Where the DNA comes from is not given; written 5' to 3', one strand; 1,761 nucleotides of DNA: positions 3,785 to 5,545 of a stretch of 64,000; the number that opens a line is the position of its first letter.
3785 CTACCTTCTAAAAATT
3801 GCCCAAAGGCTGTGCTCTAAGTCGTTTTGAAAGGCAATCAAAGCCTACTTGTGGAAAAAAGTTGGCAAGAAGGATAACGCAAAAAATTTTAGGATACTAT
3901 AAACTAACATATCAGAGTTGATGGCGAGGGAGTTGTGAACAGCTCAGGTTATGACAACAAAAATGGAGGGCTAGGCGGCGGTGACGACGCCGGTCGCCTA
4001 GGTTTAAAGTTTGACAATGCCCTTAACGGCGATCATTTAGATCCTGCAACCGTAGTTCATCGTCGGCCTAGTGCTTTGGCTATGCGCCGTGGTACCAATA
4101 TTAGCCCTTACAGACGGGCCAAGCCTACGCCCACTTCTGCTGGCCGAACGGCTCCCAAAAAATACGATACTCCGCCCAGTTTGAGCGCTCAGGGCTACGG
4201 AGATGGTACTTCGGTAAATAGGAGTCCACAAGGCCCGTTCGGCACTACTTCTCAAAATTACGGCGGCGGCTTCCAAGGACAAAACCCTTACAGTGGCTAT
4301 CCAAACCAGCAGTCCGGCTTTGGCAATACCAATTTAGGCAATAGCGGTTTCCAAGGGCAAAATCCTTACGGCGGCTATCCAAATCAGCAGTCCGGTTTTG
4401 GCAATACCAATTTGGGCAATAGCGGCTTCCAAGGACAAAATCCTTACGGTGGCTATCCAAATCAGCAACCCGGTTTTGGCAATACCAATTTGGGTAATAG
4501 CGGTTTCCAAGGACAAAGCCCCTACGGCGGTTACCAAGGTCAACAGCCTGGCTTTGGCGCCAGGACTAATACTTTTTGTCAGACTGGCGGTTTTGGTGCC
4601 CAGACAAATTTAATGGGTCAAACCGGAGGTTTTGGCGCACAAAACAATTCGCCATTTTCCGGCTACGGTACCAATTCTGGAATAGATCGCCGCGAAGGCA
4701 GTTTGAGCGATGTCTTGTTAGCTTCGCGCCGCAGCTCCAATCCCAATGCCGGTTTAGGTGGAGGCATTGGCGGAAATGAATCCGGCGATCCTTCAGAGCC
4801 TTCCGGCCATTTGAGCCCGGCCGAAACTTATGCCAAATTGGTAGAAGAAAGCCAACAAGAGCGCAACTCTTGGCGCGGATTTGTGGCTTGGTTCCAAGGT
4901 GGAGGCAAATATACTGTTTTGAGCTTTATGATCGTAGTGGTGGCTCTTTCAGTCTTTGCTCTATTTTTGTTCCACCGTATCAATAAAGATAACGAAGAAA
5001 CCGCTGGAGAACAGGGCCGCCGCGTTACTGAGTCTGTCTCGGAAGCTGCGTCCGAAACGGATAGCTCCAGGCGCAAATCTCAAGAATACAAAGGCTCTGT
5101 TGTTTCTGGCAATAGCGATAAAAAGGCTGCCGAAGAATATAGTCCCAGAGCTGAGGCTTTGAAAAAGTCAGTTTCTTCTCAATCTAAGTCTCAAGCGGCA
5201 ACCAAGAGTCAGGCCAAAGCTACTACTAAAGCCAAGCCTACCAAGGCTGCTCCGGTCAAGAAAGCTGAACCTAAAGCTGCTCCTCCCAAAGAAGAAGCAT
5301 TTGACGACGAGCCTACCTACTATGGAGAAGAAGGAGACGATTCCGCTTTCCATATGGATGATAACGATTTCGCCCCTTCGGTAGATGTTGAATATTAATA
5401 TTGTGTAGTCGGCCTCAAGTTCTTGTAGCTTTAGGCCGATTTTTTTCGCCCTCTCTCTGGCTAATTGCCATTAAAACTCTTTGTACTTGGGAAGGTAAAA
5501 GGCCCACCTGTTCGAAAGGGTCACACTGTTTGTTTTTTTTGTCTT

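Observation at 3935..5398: Membrane-anchored protein with prion-like G/N/Q/Y 26-aa tandem repeats and a histone-H1-like Lys/Ala/Pro tail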

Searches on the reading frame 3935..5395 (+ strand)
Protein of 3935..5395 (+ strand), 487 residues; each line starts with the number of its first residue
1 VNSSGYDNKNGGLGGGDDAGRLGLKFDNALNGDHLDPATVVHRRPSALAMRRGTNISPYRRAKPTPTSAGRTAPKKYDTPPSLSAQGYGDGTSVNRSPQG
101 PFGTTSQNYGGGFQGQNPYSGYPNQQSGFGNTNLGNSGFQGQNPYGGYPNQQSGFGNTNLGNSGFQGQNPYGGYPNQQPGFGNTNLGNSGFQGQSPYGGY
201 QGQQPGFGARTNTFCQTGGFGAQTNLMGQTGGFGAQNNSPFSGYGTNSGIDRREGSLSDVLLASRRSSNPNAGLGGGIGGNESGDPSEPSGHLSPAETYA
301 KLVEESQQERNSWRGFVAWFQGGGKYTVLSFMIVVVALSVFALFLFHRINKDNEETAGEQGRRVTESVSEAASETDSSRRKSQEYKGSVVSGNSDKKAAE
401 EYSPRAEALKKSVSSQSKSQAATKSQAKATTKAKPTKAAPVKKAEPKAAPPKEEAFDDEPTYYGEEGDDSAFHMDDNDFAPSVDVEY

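Call 4: search_protein_families(library=pfam, proteins=[window:3935-5395:+], max_evalue=0.1)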
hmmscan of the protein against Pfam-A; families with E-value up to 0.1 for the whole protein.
window:3935-5395:+ (487 aa): 2 families
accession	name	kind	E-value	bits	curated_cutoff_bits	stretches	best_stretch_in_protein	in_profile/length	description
PF22251.1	PFF1_TM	-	0.031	14.2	32.3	1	325-445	97-211/300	Vacuolar membrane protease, transmembrane domain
PF15820.10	ECSCR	-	0.075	13.4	27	0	326-378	30-82/104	Endothelial cell-specific chemotaxis regulator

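Call 8: find_homologous_proteins(query=window:3935-5395:+, max_evalue=0.001)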
Query window:3935-5395:+ (487 aa): 25 proteins with E <= 0.001 among 8000 candidates.
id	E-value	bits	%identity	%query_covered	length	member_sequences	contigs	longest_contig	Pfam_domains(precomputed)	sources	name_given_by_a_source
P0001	0.0e+0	1067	99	100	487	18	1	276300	-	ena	-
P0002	0.0e+0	1022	91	100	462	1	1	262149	-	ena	-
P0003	0.0e+0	1014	82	100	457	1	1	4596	-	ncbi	-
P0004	9.5e-258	875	80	100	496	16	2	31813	-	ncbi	ncbi:MAG: hypothetical protein ACI37J_08920 [Candidatus Bruticola sp.]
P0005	1.9e-256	870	80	100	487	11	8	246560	-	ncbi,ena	-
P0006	2.9e-249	847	76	100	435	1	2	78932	-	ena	-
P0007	1.6e-248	844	76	100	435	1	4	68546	-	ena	-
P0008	3.3e-248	843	76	100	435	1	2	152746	-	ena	-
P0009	3.1e-247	840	76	100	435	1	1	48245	-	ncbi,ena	-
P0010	1.4e-246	838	81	100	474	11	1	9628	-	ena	-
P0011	7.3e-236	802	78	100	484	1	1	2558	-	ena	-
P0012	3.2e-235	800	78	100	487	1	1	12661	-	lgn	-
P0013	3.9e-225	767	75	99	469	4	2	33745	-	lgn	-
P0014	1.1e-222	759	73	100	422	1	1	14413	-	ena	-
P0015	2.9e-215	734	69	100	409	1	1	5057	-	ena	-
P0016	3.1e-213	728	74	100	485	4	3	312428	-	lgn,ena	-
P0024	5.5e-122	427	51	100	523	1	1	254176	-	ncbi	ncbi:MAG: hypothetical protein ACI38Q_06240 [Candidatus Bruticola sp.]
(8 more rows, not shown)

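Call 9: find_encoding_contigs(protein=window:3935-5395:+, flank=10000, max_places=6)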
Protein window:3935-5395:+ (487 aa): 15 contigs read that carry it; 6 places shown.
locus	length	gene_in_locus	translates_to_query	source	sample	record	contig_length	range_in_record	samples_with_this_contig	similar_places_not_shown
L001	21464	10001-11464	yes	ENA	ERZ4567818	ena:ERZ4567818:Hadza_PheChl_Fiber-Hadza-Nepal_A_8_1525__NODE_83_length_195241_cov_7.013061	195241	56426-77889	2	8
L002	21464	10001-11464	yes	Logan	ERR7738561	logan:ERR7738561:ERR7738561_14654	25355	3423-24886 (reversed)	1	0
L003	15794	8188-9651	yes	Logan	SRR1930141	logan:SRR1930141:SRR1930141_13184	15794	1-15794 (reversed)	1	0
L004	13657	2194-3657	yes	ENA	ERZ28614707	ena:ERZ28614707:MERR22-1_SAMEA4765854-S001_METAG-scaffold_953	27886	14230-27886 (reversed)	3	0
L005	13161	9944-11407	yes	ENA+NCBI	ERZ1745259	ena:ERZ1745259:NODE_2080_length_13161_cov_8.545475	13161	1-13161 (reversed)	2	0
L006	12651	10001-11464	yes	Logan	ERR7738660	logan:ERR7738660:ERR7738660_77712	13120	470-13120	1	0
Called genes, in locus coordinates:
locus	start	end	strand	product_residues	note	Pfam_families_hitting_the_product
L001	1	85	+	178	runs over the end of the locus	-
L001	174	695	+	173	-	-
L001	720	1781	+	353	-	-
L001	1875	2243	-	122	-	-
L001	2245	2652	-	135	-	-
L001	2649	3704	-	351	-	PF04055:Radical_SAM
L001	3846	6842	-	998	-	PF14691:Fer4_20, PF01946:Thi4 (faint), PF00070:Pyr_redox (faint), PF03486:HI0933_like (weak), PF07992:Pyr_redox_2, PF12831:FAD_oxidored (weak), PF13450:NAD_binding_8, PF13738:Pyr_redox_3, +1 more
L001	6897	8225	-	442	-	PF22039:HUTI_composite_bact (weak), PF01979:Amidohydro_1, PF07969:Amidohydro_3 (weak)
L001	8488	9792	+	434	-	-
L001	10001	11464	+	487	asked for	-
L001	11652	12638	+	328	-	PF00294:PfkB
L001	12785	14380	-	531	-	PF13620:CarboxypepD_reg, PF13715:CarbopepD_reg_2 (weak), PF22494:choice_anch_I (faint), PF08450:SGL (faint), PF21783:YNCE (faint), PF25174:Beta-prop_THOC3 (faint), PF10282:Lactonase (weak), PF02239:Cytochrom_D1 (weak)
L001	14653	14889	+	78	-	-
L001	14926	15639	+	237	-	-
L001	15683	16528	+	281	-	-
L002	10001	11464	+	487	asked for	-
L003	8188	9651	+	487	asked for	-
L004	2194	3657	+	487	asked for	-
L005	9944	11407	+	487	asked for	-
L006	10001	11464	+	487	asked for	-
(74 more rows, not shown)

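Call 15: find_encoding_contigs(protein=P0024, flank=8000, max_places=2)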
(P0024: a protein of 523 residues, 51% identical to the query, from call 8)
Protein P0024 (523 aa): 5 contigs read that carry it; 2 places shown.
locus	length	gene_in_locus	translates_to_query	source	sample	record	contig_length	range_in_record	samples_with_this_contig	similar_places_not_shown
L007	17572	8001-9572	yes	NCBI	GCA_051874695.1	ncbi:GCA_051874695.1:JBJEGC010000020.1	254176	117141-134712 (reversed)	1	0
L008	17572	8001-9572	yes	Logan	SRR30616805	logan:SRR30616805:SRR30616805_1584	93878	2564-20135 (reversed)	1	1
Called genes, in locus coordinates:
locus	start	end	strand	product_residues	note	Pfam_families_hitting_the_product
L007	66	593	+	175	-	-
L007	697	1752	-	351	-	PF04055:Radical_SAM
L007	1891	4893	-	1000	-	PF14691:Fer4_20, PF00070:Pyr_redox (faint), PF00890:FAD_binding_2 (weak), PF01266:DAO (weak), PF07992:Pyr_redox_2, PF12831:FAD_oxidored, PF13450:NAD_binding_8, PF13738:Pyr_redox_3 (weak), +3 more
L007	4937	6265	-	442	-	PF22039:HUTI_composite_bact (weak), PF01979:Amidohydro_1, PF07969:Amidohydro_3 (weak)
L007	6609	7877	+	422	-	-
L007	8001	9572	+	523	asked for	-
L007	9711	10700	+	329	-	PF00294:PfkB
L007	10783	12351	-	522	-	PF22494:choice_anch_I (faint), PF13620:CarboxypepD_reg, PF13715:CarbopepD_reg_2, PF23381:Beta-prop_IFT122_1st (faint), PF21783:YNCE (faint), PF25174:Beta-prop_THOC3 (faint), PF10282:Lactonase (weak), PF02239:Cytochrom_D1 (weak)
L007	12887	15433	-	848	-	PF00395:SLH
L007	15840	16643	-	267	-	PF23023:Anti-Pycsar_Apyc1, PF00753:Lactamase_B, PF12706:Lactamase_B_2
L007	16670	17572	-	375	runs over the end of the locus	PF03462:PCRF, PF00472:RF-1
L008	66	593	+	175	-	-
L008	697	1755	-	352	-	PF04055:Radical_SAM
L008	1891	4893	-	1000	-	PF14691:Fer4_20, PF00070:Pyr_redox (faint), PF00890:FAD_binding_2 (weak), PF01266:DAO (weak), PF07992:Pyr_redox_2, PF12831:FAD_oxidored, PF13450:NAD_binding_8, PF13738:Pyr_redox_3 (weak), +3 more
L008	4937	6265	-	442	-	PF22039:HUTI_composite_bact (weak), PF01979:Amidohydro_1, PF07969:Amidohydro_3 (weak)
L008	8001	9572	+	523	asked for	-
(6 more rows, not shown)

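Call 16: find_encoding_contigs(protein=P0016, flank=8000, max_places=2)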
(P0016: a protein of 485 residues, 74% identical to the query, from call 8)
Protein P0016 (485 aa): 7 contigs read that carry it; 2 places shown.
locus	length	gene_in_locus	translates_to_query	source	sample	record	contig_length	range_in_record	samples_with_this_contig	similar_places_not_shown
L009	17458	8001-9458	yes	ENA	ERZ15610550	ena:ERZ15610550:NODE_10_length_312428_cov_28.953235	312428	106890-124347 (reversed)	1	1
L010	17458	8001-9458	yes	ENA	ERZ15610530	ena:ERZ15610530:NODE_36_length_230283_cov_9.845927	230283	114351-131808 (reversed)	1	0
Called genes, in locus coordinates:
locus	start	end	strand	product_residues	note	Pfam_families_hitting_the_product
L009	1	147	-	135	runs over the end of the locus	-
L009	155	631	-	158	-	PF13151:DUF3990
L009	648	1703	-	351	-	PF04055:Radical_SAM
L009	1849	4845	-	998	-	PF14691:Fer4_20, PF01946:Thi4 (weak), PF00070:Pyr_redox (faint), PF03486:HI0933_like (weak), PF07992:Pyr_redox_2, PF12831:FAD_oxidored (weak), PF13450:NAD_binding_8, PF13738:Pyr_redox_3, +2 more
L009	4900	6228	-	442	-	PF01979:Amidohydro_1, PF07969:Amidohydro_3 (weak)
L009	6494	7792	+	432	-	-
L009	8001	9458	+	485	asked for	-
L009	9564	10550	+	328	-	PF00294:PfkB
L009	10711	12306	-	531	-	PF13620:CarboxypepD_reg, PF13715:CarbopepD_reg_2 (weak), PF22494:choice_anch_I (faint), PF21783:YNCE (faint), PF23414:Beta-prop_EML_2 (faint), PF25174:Beta-prop_THOC3 (faint), PF02239:Cytochrom_D1 (weak), PF10282:Lactonase (weak)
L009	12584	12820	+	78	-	-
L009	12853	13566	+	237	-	-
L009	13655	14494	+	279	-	-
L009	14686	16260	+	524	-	PF04326:SLFN_AlbA_2, PF13749:HATPase_c_4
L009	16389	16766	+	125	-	PF15970:HicB-like_2 (weak), PF15919:HicB_lk_antitox, PF05534:HicB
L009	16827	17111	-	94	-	PF05016:ParE_toxin, PF15738:YafQ_toxin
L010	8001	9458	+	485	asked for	-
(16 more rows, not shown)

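Call 27: predict_structure(alignment_id=A1)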
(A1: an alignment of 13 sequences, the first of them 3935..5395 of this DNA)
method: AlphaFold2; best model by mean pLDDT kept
length: 487 residues; sequences in the alignment: 13
mean_pLDDT: 40.0   pTM: 0.17
mean pLDDT of the five models: 40.0, 38.4, 35.3, 34.7, 32.8
residues with pLDDT >= 90: 0; 70-90: 20; 50-70: 41; < 50: 426
segments of 3 or more residues with pLDDT < 50: 1-169, 171-259, 265-297, 299-310, 355-465, 480-487
pLDDT, mean of each block of 10 residues (from residue 1): 40 37 44 42 42 41 38 39 43 38 32 29 32 32 32 33 36 34 37 32 32 29 31 30 35 45 49 33 34 42 46 54 64 82 76 50 35 33 31 35 35 32 35 37 38 42 48 54 44
secondary structure, 60 per line:
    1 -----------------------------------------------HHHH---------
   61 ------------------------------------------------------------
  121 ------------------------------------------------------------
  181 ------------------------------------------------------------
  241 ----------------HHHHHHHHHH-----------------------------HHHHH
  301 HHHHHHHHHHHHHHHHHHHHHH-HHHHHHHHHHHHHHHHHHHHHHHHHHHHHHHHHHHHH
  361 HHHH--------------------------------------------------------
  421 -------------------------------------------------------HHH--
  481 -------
elements in order: H48-51 H257-266 H296-322 H324-364
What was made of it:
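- On PodJ/HubP/FimV-type polar hubs: AlphaFold finds no folded domain (call 27).
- Checked: AlphaFold predicts it as a helix (call 27).
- Disorder: AlphaFold gives mean pLDDT 40, with only helices 257-266, 296-322 and 324-364 (call 27). The region is fully disordered in AlphaFold (call 27). AlphaFold predicts no beta structure (call 27).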

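Call 30: search_protein_families(library=ncbifam, proteins=[window:3935-5395:+], max_evalue=1)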
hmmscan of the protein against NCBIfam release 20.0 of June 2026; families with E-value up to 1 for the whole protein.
window:3935-5395:+ (487 aa): 4 families
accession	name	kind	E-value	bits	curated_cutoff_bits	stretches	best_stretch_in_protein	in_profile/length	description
TIGR00860.1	LIC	subfamily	0.072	11.8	280.2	1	325-430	308-401/462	cation transporter family protein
NF002899.0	PRK03449.1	equivalog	0.085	12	276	1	343-433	264-354/359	membrane protein insertase YidC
NF008975.0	PRK12323.1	equivalog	0.24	10.1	875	1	375-463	420-510/709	DNA polymerase III subunit gamma/tau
TIGR03593.1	yidC_nterm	equivalog_domain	0.69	9.4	58.25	1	333-396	5-67/363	membrane protein insertase YidC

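Call 38: search_protein_representatives(alignment_id=A3)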
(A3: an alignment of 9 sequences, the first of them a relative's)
Query: 9 sequences, 472 profile positions. Proteins with E-value up to 0.001 (for the whole library): 6; up to 1e-10: 5; up to 1e-30: 3. The best 6 are listed.
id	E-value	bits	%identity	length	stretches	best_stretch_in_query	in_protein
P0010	5.5e-267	903.2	-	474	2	135-472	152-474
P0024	3.8e-217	738.8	-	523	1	1-470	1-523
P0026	4.5e-37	145.1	-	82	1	1-65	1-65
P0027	1.8e-28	116.7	-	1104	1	67-469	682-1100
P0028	2.6e-19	86.5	-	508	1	274-466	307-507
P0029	4.4e-09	52.8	-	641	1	125-407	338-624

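Call 41: find_encoding_contigs(protein=P0027, flank=8000, max_places=2)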
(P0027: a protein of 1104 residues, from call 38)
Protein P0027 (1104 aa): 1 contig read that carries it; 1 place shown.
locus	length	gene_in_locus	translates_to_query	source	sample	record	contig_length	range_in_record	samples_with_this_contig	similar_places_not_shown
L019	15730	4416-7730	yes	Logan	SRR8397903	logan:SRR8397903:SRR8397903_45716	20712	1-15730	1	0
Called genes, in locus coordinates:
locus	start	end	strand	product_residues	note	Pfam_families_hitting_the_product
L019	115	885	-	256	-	PF00460:Flg_bb_rod, PF22692:LlgE_F_G_D1, PF06429:Flg_bbr_C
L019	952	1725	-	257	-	PF00460:Flg_bb_rod, PF22692:LlgE_F_G_D1, PF06429:Flg_bbr_C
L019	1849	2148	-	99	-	-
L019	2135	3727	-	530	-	PF02120:Flg_hook (weak)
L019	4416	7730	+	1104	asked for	-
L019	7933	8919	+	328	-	PF00294:PfkB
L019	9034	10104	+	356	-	PF01048:PNP_UDP_1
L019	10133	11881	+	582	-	-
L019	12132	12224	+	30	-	-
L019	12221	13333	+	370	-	PF04055:Radical_SAM, PF13186:SPASM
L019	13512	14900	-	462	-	-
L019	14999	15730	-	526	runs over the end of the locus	-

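Call 42: find_encoding_contigs(protein=P0029, flank=8000, max_places=2)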
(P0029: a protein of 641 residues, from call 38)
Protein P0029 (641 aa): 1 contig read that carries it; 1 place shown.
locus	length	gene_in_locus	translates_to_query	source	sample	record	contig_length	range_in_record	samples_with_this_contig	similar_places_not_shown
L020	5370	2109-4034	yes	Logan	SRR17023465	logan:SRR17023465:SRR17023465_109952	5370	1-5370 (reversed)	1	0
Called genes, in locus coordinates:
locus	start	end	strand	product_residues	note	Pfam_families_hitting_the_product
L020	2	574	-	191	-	?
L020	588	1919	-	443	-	PF22039:HUTI_composite_bact (weak), PF01979:Amidohydro_1, PF07969:Amidohydro_3 (faint)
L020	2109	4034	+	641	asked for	-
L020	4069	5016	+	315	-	PF00294:PfkB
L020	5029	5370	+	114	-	?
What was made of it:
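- Pairing, P0029: it is the single gene between the same amidohydrolase and PfkB neighbours (call 42).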

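Call 43: find_encoding_contigs(protein=P0028, flank=8000, max_places=2)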
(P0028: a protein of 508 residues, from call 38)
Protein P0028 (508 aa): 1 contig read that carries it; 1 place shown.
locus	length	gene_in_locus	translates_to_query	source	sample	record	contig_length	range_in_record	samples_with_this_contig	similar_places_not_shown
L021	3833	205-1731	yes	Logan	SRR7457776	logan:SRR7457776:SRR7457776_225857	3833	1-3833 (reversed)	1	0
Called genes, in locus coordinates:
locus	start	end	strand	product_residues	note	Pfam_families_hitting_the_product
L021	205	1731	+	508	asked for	-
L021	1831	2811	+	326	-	PF00294:PfkB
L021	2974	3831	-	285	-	?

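Call 58: list_cluster_members(proteins=[L019:7933-8916:+, L020:4069-5013:+, L021:1831-2808:+, L020:588-1916:-, P0027, P0028, P0029])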
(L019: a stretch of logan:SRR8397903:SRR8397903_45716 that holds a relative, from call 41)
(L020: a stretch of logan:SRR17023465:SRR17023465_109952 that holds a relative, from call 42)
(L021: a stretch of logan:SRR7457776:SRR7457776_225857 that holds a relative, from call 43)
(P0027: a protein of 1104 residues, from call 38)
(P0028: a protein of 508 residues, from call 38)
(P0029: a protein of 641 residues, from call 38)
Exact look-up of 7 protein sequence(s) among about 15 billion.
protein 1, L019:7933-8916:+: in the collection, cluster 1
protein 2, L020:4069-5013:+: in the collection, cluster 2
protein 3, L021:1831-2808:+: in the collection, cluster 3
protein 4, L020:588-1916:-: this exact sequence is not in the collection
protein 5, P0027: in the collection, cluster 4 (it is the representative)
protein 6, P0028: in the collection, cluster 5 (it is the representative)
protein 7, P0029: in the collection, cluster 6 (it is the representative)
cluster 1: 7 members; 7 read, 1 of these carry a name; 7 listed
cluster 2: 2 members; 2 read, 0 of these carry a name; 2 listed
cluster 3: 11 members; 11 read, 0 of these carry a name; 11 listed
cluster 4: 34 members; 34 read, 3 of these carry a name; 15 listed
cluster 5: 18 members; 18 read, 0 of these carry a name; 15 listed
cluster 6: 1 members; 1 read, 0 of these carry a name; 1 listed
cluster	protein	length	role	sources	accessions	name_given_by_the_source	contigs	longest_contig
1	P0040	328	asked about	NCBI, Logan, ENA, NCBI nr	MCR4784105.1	MAG: carbohydrate kinase family protein [bacterium] | carbohydrate kinase family protein [bacterium]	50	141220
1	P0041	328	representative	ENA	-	-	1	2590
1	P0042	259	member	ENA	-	-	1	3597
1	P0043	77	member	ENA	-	-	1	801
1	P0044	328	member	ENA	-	-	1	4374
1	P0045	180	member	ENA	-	-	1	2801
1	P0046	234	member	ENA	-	-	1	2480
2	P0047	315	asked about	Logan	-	-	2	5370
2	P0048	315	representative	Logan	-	-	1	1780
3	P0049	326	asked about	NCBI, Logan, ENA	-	-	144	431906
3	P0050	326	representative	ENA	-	-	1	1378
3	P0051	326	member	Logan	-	-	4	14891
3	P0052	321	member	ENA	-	-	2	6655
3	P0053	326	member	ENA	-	-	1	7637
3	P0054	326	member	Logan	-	-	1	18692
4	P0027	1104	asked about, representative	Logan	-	-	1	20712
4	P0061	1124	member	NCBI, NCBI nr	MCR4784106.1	MAG: hypothetical protein K6A35_06260 [bacterium] | hypothetical protein [bacterium]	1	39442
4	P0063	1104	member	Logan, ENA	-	-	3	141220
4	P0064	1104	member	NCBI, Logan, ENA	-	-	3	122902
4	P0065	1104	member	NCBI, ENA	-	-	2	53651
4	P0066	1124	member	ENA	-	-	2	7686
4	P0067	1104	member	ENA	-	-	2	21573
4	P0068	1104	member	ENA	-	-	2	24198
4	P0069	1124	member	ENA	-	-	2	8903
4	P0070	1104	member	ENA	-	-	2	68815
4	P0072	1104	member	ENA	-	-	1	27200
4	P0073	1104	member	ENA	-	-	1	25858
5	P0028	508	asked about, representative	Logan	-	-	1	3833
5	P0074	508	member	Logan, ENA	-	-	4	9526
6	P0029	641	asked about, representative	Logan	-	-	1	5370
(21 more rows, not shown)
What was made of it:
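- Its cluster holds 34 members; the full-length ones listed are 1104 or 1124 aa, from many independent assemblies (call 58).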
